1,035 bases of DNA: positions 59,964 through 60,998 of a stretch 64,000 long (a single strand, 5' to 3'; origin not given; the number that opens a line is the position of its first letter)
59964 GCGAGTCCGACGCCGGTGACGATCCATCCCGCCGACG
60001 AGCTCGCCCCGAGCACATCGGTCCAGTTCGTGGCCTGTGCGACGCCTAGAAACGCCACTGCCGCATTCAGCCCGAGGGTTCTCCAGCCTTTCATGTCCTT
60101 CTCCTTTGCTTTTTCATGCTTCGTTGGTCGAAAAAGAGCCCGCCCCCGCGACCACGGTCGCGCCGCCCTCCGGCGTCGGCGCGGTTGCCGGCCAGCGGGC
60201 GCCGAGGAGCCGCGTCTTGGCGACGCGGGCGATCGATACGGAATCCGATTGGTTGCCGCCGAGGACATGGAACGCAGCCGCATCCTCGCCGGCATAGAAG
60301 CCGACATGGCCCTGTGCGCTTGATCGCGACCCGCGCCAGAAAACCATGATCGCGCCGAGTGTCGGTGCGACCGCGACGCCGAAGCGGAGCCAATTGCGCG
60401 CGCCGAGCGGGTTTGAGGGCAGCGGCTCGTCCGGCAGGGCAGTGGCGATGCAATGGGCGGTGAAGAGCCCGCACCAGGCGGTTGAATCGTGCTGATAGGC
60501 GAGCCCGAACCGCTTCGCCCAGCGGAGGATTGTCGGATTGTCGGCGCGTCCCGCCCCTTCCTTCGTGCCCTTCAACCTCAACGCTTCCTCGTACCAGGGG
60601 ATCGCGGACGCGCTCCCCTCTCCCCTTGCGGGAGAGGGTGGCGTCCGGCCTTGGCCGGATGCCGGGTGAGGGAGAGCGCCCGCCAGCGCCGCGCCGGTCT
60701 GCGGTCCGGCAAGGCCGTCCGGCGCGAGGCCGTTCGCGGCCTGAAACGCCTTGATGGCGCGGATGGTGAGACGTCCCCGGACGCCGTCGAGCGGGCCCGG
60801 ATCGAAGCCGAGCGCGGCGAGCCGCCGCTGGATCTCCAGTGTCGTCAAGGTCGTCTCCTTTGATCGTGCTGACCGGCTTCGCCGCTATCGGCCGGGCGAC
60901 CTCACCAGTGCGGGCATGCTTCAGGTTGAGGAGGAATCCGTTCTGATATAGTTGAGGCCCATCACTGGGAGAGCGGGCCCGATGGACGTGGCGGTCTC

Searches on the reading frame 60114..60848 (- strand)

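Call 56: search_protein_families(library=pfam, proteins=[window:60114-60848:-], max_evalue=0.001)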
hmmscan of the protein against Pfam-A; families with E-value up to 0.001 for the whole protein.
window:60114-60848:- (244 aa): 1 family
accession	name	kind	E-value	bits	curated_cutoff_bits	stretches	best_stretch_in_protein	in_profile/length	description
PF01471.23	PG_binding_1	-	1.7e-15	57.4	23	1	5-55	7-57/57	Putative peptidoglycan binding domain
